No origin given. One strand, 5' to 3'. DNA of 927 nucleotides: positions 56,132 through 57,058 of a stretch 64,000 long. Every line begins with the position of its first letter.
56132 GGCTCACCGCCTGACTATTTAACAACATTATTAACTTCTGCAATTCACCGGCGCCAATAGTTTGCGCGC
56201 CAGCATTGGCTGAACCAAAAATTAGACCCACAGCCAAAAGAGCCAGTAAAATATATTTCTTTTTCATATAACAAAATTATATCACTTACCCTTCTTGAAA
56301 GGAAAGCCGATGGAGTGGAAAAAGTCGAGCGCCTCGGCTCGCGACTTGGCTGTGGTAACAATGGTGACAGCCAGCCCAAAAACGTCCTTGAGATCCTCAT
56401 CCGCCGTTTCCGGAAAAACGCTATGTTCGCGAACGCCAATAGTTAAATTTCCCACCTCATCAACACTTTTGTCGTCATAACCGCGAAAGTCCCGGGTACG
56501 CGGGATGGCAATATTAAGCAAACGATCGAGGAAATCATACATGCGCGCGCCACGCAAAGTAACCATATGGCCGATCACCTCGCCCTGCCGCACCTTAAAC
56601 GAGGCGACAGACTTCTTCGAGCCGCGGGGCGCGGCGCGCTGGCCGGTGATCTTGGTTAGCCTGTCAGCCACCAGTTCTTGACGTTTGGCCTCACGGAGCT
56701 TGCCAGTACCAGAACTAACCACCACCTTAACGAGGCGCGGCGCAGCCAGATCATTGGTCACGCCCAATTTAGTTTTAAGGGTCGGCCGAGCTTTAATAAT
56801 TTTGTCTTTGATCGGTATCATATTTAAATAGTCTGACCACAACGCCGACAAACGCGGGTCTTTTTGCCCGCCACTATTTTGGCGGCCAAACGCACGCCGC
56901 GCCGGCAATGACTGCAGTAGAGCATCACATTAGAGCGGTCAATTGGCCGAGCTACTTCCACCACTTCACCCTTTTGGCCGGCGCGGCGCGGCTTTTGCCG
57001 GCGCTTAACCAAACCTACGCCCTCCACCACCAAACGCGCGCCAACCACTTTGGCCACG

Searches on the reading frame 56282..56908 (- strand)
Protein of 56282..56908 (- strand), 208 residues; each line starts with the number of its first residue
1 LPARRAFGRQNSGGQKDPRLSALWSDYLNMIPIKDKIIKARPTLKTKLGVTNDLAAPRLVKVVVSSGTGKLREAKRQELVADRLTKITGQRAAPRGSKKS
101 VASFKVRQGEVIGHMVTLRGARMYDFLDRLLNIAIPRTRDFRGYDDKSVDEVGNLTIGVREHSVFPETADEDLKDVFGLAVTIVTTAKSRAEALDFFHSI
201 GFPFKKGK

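Call 3: search_protein_families(library=pfam, proteins=[window:56282-56908:-], max_evalue=0.1)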
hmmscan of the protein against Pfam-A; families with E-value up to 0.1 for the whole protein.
window:56282-56908:- (208 aa): 2 families
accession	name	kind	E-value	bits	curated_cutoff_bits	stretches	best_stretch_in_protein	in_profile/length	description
PF00673.26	Ribosomal_L5_C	-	7e-28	97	27.8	1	112-204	2-94/94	ribosomal L5P family C-terminus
PF00281.24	Ribosomal_L5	-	1.4e-11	44.9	34.9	1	54-107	3-57/57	Ribosomal protein L5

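Call 16: find_related_loci(query=window:56282-56821:-, collection=genome_contigs, flank=5000)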
Query window:56282-56821:- (179 aa) in genome_contigs; peptide patterns used: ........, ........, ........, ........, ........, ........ (x = any residue, [..] = any of these).
600 stretches matched a pattern (row limit reached: there are more); 470 encode a relative of the query (tblastn E <= 1e-3); the best 80 are kept; 80 distinct loci.
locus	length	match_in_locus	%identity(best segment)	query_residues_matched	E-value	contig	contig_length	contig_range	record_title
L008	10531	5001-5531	71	1-177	6e-83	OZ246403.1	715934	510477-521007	MAG: uncultured Candidatus Saccharibacteria bacterium isolate SRP287051_co2_1 genome assembly, chromosome: 1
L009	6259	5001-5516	67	6-177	3e-76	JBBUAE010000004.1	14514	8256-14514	MAG: Patescibacteria group bacterium isolate H51-bin152_1 H51_bin152_1_000000000004, whole genome shotgun sequence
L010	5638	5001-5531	63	1-177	2e-76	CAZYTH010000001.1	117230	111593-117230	MAG TPA_asm: uncultured Candidatus Saccharibacteria bacterium isolate SRP263991_co7_31 genome assembly, contig: NODE_85_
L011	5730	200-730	64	1-177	1e-76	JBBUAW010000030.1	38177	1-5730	MAG: Patescibacteria group bacterium isolate H43-bin015_1 H43_bin015_1_000000000030, whole genome shotgun sequence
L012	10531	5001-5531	62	1-177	7e-75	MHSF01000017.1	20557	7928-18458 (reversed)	MAG: Candidatus Taylorbacteria bacterium RIFCSPLOWO2_02_FULL_44_35 rifcsplowo2_02_scaffold_3115, whole genome shotgun se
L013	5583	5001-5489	67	15-177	4e-75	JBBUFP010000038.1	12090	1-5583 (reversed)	MAG: Patescibacteria group bacterium isolate H43-bin190_1 H43_bin190_1_000000000038, whole genome shotgun sequence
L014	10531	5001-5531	62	1-177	1e-73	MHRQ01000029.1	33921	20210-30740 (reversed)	MAG: Candidatus Taylorbacteria bacterium RIFCSPHIGHO2_02_FULL_46_13 rifcsphigho2_02_scaffold_5231, whole genome shotgun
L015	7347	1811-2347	59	1-179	3e-73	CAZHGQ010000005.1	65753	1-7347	MAG TPA_asm: uncultured Candidatus Saccharibacteria bacterium isolate SRP257259_co1_375 genome assembly, contig: NODE_39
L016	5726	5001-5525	62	1-175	8e-73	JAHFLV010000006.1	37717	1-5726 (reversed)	MAG: Candidatus Zambryskiibacteriota bacterium isolate nzgw441 NODE_1411_length_37718_cov_3.345692, whole genome shotgun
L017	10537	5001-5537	64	1-177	2e-72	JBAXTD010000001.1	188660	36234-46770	MAG: bacterium isolate ELA626 MAG626_1, whole genome shotgun sequence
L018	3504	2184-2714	62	1-177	8e-71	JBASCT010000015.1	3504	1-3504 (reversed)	MAG: Minisyncoccia bacterium isolate MFD03501_ilm_asm_bin2 k127_59502, whole genome shotgun sequence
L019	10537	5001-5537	62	1-177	1e-70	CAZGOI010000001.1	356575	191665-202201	MAG TPA_asm: uncultured Candidatus Saccharibacteria bacterium isolate binchicken_co185_154 genome assembly, contig: NODE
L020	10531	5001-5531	61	1-177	2e-70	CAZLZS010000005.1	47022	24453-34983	MAG TPA_asm: uncultured Candidatus Saccharibacteria bacterium isolate binchicken_co38_1305 genome assembly, contig: NODE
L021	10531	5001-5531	62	1-177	3e-70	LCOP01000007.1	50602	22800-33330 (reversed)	MAG: Parcubacteria group bacterium GW2011_GWA1_47_8 UY07_C0007, whole genome shotgun sequence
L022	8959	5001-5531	60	1-175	3e-70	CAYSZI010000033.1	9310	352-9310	MAG TPA_asm: uncultured Candidatus Saccharibacteria bacterium isolate SRP142039_co2_51 genome assembly, contig: NODE_631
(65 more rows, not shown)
